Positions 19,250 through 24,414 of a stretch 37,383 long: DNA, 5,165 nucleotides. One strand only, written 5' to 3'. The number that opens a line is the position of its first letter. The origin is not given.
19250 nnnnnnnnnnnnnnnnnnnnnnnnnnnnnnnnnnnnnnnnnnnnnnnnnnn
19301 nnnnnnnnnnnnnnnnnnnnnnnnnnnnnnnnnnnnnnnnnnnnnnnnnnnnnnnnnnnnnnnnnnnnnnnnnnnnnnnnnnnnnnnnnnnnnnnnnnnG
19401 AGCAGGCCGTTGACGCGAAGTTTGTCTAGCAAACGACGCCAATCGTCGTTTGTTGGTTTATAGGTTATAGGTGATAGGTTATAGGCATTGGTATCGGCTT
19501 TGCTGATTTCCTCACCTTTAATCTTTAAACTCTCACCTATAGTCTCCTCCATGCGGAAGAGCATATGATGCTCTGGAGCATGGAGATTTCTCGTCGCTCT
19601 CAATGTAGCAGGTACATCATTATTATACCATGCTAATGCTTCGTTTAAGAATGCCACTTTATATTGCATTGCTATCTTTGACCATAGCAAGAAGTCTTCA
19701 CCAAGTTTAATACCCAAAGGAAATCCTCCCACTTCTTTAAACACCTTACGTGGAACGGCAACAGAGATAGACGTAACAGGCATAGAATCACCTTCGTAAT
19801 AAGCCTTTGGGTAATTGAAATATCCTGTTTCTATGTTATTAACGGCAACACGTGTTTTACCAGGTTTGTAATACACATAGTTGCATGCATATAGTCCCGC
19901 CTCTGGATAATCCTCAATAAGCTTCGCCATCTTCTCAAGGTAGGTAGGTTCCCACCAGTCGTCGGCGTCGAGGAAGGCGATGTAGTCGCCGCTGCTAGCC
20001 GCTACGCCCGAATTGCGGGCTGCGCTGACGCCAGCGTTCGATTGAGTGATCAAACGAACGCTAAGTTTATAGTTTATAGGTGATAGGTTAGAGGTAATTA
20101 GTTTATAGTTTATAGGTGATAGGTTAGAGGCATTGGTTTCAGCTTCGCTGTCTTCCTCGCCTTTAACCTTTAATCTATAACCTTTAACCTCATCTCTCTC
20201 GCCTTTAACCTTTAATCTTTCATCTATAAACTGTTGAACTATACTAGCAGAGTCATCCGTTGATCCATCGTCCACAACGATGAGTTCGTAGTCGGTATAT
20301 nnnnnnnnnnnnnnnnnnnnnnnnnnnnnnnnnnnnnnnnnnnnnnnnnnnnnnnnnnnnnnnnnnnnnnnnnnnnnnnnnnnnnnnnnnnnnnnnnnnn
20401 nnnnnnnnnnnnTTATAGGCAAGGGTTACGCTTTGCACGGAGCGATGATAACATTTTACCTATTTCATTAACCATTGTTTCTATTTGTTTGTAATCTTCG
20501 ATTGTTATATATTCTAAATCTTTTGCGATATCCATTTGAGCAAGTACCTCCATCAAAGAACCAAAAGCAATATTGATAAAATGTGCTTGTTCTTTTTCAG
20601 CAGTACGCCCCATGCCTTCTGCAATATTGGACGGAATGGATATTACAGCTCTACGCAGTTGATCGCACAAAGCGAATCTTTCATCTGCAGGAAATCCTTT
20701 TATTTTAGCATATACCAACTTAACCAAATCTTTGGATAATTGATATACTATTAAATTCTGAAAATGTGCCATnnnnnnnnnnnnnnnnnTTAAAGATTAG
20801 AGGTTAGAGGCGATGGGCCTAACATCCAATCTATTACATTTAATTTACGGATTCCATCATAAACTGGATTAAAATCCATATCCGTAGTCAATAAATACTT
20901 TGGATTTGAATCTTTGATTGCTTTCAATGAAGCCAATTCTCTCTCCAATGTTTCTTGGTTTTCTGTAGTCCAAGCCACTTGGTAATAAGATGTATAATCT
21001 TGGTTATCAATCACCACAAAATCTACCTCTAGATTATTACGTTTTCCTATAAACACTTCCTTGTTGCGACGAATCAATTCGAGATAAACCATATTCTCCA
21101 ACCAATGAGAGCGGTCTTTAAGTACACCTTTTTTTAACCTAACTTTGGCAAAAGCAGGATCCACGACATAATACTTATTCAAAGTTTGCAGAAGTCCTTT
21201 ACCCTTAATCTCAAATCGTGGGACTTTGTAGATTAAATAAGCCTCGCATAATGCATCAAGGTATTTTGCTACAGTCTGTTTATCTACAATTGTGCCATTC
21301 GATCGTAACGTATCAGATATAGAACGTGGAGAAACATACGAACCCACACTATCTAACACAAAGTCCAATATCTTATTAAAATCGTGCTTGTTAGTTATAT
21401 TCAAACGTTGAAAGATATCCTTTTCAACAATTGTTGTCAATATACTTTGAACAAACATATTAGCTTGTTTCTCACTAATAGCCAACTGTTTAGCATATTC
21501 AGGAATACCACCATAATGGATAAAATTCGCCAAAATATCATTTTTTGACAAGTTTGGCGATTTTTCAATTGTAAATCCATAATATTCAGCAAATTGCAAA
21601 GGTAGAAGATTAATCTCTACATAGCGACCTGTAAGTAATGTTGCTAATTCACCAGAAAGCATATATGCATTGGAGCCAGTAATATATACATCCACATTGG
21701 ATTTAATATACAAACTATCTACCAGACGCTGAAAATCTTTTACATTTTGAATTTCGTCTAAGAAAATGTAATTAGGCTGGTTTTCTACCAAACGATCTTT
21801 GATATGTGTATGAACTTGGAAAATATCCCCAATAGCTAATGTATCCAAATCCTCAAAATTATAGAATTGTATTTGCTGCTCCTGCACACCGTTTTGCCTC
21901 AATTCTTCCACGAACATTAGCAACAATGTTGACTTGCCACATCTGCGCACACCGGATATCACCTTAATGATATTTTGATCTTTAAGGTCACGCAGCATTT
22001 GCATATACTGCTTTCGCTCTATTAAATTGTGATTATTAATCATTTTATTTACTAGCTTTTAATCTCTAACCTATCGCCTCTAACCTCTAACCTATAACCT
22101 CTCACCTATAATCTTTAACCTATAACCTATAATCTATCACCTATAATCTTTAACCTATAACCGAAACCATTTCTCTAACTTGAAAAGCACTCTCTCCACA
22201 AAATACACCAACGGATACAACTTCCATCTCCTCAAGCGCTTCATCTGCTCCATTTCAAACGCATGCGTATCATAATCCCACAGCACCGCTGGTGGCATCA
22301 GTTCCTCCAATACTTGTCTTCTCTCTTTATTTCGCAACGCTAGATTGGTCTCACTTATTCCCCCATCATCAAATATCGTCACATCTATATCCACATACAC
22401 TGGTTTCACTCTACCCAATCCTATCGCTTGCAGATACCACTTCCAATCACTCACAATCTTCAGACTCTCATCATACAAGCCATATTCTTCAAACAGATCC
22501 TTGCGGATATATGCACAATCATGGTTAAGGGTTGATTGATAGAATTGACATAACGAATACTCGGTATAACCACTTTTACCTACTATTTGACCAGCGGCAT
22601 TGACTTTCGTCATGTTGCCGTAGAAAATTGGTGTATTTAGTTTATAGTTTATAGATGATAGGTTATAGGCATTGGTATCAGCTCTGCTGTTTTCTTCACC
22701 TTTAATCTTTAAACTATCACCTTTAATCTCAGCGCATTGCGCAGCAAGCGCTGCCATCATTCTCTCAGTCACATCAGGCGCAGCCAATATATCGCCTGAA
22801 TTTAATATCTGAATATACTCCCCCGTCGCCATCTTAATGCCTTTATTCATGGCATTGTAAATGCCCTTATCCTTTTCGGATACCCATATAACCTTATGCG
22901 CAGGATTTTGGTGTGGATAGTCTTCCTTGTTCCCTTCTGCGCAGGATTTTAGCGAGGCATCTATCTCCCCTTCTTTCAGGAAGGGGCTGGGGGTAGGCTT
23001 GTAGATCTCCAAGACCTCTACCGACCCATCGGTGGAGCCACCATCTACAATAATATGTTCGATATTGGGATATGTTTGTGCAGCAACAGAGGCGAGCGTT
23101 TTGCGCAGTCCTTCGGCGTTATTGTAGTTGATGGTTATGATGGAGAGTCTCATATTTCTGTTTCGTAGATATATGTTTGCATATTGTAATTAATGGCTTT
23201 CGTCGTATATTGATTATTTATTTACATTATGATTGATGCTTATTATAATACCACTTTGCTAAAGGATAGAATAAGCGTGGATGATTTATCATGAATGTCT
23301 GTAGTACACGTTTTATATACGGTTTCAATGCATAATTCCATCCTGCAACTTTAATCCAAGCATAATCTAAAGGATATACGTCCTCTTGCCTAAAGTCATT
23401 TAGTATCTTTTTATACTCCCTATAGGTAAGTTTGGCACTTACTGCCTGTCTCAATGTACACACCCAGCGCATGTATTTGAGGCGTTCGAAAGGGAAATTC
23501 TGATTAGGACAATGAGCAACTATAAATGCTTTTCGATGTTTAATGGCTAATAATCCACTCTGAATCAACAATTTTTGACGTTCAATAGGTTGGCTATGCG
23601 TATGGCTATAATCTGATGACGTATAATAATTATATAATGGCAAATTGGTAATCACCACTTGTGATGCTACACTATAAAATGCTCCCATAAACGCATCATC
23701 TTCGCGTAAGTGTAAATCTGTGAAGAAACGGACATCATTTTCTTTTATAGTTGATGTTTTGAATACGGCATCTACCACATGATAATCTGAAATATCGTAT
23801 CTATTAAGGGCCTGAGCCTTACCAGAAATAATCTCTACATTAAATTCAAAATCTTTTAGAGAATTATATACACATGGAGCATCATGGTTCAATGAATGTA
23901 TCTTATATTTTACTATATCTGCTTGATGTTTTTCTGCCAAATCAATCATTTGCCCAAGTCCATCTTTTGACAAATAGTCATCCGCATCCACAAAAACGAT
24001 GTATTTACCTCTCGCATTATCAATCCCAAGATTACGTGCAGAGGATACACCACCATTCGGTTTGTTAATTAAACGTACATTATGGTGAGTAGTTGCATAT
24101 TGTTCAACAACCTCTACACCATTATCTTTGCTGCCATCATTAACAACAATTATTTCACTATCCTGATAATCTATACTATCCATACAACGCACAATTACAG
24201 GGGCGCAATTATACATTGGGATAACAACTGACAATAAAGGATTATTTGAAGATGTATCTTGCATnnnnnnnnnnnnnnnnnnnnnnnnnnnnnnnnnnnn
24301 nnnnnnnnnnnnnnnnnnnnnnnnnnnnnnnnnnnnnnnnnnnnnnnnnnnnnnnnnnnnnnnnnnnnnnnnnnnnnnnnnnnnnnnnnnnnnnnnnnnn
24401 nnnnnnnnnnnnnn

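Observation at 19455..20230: Short palindromic elements with a conserved 33-nt core inserted in-frame in coding genes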

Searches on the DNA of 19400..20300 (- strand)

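Call 88: search_dna_similar(query=window:19440-19560:-, collection=plasmids, mode=distant, max_evalue=0.01, max_rows=10)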
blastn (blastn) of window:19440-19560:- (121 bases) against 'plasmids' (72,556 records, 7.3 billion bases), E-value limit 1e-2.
Records with a match: 1; places in all: 14; records where one place covers at least 80% of the query: 0.
Best place of each record, by identity: 95-99% 1.
By first word of the organism name: Serratia 1.
By predicted mobility (MOB-suite, as given by PLSDB): mobilizable 1.
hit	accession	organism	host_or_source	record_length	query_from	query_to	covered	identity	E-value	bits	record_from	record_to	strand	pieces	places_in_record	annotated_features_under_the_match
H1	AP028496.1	Serratia marcescens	-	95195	76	103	23%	96.4%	7e-3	47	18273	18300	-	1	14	none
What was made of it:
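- Tried and rejected: Plasmids gave only a 28-nt arm-like heptamer match in a Serratia plasmid (call 88), judged unrelated.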

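Call 89: search_dna_similar(query=window:19440-19560:-, collection=phages, mode=distant, max_evalue=0.01, max_rows=10)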
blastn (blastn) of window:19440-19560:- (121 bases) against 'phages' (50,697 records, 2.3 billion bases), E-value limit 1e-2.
No match.

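Call 90: search_rna_families(source=window, start=19400, end=20300, threshold=evalue, max_evalue=1)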
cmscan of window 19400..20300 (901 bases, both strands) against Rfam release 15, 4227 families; matches with E-value up to 1: 2.
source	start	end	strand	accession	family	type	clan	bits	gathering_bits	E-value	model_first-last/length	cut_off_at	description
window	20102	20188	+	RF03423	mir-962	Gene; miRNA;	-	20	70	0.41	1-92/92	no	mir-962 microRNA precursor family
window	19900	19966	-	RF01276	sR53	Gene; snRNA; snoRNA; CD-box;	-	16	49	0.45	1-60/60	no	Small nucleolar RNA sR53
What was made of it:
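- On Any Rfam family: In 19400-20300 there was nothing below E = 0.4 (call 90).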

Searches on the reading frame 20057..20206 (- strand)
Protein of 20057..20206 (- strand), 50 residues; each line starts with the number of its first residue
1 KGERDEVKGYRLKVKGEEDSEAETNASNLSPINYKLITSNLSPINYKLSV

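Call 28: find_homologous_proteins(query=A3, max_evalue=10)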
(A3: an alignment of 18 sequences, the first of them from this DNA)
Query A3 (18 sequences) (50 aa, profile of the alignment): 14 proteins with E <= 10 among 1714 candidates.
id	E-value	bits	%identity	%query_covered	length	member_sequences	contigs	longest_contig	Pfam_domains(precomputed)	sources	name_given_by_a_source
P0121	3.2e-13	67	74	62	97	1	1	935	PF00535.33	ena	-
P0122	5.6e-12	63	74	62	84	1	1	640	PF13641.13,PF00535.33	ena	-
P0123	3.2e-8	51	62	52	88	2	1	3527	-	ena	-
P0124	1.0e-4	39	34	70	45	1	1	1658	-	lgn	-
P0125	8.2e-4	37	35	52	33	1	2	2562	-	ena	-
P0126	1.4e-3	36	55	40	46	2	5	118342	-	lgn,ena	-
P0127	5.2e-3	34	38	32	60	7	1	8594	-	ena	-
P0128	8.0e-3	33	55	40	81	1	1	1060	PF13641.13,PF00535.33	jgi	jgi:glycosyltransferase involved in cell wall biosynthesis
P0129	2.4e-2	32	55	40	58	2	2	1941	PF00535.33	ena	-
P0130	5.4e-2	31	78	36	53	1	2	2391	-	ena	-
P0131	2.6e-1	29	44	64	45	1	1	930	-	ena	-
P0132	8.8e-1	27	57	42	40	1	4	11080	-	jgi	jgi:hypothetical protein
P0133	2.1e+0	26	67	18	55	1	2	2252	-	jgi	jgi:hypothetical protein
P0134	8.8e+0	24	71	34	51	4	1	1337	-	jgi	jgi:hypothetical protein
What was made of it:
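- The frameshift alleles were found through a search biased towards short ORFs (call 28).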

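Call 60: find_encoding_contigs(protein=P0123, flank=3000, max_places=2)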
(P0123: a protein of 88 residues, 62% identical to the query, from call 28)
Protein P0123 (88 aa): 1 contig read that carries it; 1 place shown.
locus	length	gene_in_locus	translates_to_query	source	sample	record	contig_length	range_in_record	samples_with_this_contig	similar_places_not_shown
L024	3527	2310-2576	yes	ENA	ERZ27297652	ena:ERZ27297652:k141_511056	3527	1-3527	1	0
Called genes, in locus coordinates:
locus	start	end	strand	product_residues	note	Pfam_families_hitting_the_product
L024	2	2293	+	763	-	?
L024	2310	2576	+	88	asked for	-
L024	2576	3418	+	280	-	PF02388:FemAB (faint), PF13480:Acetyltransf_6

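Call 61: find_encoding_contigs(protein=P0126, flank=6000, max_places=3)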
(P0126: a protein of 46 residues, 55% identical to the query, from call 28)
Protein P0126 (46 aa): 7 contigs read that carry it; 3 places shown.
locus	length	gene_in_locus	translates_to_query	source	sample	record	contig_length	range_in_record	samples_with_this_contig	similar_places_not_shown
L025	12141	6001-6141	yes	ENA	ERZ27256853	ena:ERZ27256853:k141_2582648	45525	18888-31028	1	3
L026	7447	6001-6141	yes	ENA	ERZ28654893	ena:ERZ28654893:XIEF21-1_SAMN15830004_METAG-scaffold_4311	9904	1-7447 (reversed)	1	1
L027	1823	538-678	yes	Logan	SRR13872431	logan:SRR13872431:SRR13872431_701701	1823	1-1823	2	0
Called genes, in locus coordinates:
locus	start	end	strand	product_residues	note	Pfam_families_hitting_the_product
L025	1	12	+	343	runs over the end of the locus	PF01757:Acyl_transf_3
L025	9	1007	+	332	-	PF00682:HMGL-like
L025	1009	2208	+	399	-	PF04577:Glyco_transf_61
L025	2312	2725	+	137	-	PF05523:FdtA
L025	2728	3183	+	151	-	-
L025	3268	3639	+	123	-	PF05635:23S_rRNA_IVP, PF22296:bAvd (weak)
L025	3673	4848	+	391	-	PF01041:DegT_DnrJ_EryC1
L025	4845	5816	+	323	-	PF13641:Glyco_tranf_2_3, PF00535:Glycos_transf_2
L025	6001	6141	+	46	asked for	-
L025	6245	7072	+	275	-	PF00535:Glycos_transf_2, PF10111:Glyco_tranf_2_2, PF13506:Glyco_transf_21 (weak), PF13641:Glyco_tranf_2_3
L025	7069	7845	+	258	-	PF01522:Polysacc_deac_1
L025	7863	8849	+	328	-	PF00535:Glycos_transf_2, PF13641:Glyco_tranf_2_3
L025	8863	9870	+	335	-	PF00535:Glycos_transf_2, PF10111:Glyco_tranf_2_2 (weak), PF13641:Glyco_tranf_2_3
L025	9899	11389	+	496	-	-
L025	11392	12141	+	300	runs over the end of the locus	PF00491:Arginase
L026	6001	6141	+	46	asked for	-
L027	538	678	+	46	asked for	-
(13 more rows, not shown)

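Call 62: find_encoding_contigs(protein=P0121, flank=3000, max_places=2)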
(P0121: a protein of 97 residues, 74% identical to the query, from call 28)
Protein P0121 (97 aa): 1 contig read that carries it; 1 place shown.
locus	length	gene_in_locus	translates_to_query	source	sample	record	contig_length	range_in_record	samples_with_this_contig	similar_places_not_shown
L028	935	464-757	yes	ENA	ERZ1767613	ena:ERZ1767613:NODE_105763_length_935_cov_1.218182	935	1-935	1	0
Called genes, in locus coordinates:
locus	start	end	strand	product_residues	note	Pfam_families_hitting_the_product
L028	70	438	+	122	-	PF05635:23S_rRNA_IVP, PF22296:bAvd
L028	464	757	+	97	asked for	PF00535:Glycos_transf_2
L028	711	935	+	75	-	?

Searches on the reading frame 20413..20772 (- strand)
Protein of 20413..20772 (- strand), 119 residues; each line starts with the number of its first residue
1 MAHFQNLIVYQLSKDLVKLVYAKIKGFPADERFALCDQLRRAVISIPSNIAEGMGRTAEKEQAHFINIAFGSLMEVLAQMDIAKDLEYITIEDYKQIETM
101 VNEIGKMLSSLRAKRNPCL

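Call 35: search_protein_families(library=pfam, proteins=[window:20413-20772:-], max_evalue=0.01)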
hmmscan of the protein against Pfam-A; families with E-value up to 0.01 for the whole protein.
window:20413-20772:- (119 aa): 2 families
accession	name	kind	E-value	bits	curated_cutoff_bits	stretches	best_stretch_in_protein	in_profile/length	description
PF05635.17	23S_rRNA_IVP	-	2.3e-36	124.6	33.8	1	5-109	1-105/106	23S rRNA-intervening sequence protein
PF22296.2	bAvd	-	6.8e-10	39.8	40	1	8-112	2-104/107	bAvd-like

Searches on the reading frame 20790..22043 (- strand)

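Call 15: search_protein_families(library=pfam, proteins=[window:20790-22043:-])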
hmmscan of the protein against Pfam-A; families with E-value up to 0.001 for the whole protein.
window:20790-22043:- (417 aa): 3 families
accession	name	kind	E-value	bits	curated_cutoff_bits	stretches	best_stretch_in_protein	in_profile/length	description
PF13173.12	AAA_14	-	6.7e-34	117.1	27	1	25-154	3-128/129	AAA domain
PF13635.12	DUF4143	-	1.2e-16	61.3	28.1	1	207-348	1-149/160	Domain of unknown function (DUF4143)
PF01637.24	ATPase_2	-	6.9e-05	23.2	33.2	0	22-56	18-50/225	ATPase domain predominantly from Archaea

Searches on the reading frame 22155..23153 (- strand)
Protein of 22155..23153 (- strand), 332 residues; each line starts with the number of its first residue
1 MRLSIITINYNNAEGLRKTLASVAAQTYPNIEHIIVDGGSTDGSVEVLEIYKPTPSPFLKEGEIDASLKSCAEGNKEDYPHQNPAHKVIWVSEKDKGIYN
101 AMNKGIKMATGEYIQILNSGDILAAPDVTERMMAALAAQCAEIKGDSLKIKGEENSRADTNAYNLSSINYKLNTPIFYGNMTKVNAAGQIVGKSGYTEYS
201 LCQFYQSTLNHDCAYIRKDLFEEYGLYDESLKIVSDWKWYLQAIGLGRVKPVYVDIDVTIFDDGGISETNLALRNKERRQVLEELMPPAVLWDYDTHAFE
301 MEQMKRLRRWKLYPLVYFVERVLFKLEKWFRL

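Call 15: search_protein_families(library=pfam, proteins=[window:22155-23153:-])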
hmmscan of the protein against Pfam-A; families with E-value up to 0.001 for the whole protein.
window:22155-23153:- (332 aa): 2 families
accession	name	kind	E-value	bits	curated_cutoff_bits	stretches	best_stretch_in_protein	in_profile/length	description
PF00535.33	Glycos_transf_2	-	2.2e-21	77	23.3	2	4-52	1-49/168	Glycosyl transferase family 2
PF10111.15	Glyco_tranf_2_2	-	0.00077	19.5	27.3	0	99-238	70-194/276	Glycosyltransferase like family 2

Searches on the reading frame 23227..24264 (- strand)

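Call 36: search_protein_families(library=pfam, proteins=[window:23227-24264:-], max_evalue=0.01)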
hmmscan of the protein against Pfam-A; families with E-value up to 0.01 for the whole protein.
window:23227-24264:- (345 aa): 4 families
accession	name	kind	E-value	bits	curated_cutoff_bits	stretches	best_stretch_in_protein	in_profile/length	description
PF00535.33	Glycos_transf_2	-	9.8e-34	117.1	23.3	1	12-123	1-116/168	Glycosyl transferase family 2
PF10111.15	Glyco_tranf_2_2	-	3.2e-14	53.5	27.3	1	12-129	1-130/276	Glycosyltransferase like family 2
PF13641.12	Glyco_tranf_2_3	-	2.9e-12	47.5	27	1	11-144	3-143/230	Glycosyltransferase like family 2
PF13704.12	Glyco_tranf_2_4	-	0.0011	19.8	27.5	1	35-101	19-87/98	Glycosyl transferase family 2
